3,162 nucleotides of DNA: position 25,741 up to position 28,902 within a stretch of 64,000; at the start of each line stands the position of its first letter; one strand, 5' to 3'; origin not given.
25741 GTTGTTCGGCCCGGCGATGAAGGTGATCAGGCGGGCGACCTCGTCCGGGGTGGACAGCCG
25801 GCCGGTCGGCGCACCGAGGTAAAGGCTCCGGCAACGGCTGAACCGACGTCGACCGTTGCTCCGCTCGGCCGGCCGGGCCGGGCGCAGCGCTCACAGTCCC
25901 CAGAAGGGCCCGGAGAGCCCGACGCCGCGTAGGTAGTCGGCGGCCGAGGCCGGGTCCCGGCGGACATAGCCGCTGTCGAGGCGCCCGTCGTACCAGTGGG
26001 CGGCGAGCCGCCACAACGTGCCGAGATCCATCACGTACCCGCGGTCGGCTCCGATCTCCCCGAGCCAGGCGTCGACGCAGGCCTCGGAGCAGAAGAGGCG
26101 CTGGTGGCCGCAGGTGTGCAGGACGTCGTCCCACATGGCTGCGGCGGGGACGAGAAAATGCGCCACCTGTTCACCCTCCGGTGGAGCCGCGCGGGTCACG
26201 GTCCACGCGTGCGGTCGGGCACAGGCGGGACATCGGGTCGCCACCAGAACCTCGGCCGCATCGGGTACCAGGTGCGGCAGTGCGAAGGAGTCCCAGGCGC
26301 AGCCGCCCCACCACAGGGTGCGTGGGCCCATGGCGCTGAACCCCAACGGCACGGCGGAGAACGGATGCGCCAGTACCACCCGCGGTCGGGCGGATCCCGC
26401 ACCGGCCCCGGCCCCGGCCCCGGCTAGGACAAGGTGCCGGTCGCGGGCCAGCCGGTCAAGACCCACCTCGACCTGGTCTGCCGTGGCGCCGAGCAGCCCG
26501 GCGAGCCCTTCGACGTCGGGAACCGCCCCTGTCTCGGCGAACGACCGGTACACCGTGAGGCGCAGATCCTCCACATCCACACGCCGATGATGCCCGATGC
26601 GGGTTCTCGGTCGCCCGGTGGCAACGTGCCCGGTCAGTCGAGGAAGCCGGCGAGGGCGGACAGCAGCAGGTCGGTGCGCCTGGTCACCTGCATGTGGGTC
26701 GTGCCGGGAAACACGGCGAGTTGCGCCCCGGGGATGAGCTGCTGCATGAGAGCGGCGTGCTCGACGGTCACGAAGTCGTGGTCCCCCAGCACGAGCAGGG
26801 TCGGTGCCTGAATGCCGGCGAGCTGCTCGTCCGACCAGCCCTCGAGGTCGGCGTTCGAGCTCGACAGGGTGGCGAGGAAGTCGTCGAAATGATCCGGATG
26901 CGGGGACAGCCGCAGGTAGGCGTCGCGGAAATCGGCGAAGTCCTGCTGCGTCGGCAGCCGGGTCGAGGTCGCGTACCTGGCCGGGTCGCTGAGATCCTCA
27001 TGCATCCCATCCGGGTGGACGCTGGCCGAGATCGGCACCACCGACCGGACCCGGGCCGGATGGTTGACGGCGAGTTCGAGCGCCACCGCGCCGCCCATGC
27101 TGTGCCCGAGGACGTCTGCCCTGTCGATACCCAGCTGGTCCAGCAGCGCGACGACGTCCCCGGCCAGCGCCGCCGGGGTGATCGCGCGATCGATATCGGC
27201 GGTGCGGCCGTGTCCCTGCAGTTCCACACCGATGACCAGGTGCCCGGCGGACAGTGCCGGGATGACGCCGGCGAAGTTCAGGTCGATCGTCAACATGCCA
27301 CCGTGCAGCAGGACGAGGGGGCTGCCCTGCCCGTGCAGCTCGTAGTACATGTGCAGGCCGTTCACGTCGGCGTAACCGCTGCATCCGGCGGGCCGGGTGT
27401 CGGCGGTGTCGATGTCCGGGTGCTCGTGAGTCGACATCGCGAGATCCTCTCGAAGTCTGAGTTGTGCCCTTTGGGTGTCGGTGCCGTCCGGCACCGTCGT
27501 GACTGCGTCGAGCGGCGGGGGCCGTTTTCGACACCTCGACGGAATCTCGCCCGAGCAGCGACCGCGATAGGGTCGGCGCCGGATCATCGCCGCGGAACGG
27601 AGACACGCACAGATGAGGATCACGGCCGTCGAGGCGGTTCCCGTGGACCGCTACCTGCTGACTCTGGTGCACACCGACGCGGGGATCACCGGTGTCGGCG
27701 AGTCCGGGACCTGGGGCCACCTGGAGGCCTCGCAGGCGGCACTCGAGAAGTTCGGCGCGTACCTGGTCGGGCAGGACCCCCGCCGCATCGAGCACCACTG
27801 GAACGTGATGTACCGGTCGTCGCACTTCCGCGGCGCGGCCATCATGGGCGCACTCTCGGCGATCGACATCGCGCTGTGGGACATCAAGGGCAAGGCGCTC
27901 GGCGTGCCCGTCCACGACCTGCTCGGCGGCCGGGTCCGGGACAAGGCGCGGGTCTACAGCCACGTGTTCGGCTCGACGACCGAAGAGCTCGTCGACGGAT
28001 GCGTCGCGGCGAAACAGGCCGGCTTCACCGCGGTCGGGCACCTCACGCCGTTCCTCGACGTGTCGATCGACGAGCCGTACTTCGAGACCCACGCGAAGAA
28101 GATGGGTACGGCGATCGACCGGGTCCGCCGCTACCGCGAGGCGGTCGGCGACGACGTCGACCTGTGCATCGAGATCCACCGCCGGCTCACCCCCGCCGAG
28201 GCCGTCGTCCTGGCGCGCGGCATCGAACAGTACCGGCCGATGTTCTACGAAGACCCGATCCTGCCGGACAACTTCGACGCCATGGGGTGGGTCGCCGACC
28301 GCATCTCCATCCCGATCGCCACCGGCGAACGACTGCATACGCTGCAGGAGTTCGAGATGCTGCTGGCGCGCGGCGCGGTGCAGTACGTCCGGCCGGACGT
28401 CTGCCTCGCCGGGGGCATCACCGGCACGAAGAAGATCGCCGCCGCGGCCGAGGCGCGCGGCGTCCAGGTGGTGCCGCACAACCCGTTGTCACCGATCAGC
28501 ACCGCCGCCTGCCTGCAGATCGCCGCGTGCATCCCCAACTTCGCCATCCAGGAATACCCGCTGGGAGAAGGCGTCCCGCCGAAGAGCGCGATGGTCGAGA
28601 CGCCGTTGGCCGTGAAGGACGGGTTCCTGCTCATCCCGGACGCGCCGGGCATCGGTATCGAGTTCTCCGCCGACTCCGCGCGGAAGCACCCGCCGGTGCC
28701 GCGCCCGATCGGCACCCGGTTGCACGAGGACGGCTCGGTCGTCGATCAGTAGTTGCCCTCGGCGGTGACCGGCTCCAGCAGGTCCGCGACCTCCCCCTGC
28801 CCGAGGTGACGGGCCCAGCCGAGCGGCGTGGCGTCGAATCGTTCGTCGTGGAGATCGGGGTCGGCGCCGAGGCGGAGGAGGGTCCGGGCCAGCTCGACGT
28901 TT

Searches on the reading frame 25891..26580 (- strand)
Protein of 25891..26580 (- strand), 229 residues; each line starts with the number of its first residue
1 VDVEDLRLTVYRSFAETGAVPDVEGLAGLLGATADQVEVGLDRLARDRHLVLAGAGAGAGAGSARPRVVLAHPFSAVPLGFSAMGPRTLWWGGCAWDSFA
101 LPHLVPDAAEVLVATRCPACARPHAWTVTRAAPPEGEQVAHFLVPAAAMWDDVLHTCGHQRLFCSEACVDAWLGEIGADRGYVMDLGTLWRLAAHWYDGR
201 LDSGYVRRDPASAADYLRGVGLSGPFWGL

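Call 10: search_protein_families(library=pfam, proteins=[window:25891-26580:-])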
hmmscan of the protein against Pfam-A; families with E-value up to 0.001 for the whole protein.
window:25891-26580:- (229 aa): 1 family
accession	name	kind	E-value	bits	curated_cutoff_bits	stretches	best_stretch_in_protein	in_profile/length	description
PF03243.20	MerB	-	4.4e-17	62.7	27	1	76-197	3-125/126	Alkylmercury lyase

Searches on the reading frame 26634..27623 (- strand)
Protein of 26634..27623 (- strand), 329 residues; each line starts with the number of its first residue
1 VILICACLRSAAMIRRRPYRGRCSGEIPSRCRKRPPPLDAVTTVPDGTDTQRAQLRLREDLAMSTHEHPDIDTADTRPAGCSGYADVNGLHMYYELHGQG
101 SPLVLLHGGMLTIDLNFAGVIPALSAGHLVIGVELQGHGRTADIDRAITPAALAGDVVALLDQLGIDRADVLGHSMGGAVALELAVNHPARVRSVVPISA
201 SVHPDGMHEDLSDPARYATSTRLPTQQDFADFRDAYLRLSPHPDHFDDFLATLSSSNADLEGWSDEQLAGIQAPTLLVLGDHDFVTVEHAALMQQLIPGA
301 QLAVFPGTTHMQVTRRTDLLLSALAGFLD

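Call 10: search_protein_families(library=pfam, proteins=[window:26634-27623:-])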
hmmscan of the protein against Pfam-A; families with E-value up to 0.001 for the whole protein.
window:26634-27623:- (329 aa): 6 families
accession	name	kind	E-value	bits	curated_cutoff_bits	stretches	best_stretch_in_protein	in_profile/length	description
PF00561.26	Abhydrolase_1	-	1.1e-23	84.6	25.8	1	102-222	2-123/245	alpha/beta hydrolase fold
PF12697.13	Abhydrolase_6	-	7.6e-18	66.4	26.3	1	103-311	1-205/217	Alpha/beta hydrolase family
PF12146.15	Hydrolase_4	-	1.8e-10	41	27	1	104-206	8-115/239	Serine aminopeptidase, S33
PF00975.26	Thioesterase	-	9e-07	29.8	26.4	1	129-321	29-219/226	Thioesterase domain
PF00756.26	Esterase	-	3e-05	24.3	22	1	170-205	118-153/251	Putative esterase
PF07859.19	Abhydrolase_3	-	0.00042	20.6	25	1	169-297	73-190/210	alpha/beta hydrolase fold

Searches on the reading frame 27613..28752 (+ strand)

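Call 10: search_protein_families(library=pfam, proteins=[window:27613-28752:+])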
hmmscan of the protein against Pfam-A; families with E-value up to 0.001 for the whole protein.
window:27613-28752:+ (379 aa): 2 families
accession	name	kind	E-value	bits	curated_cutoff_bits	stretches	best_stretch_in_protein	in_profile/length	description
PF13378.12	MR_MLE_C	-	1.4e-60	205.2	29.4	1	163-354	26-218/219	Enolase C-terminal domain-like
PF02746.21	MR_MLE_N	-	3e-22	79.5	22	1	4-105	18-117/117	Mandelate racemase / muconate lactonizing enzyme, N-terminal domain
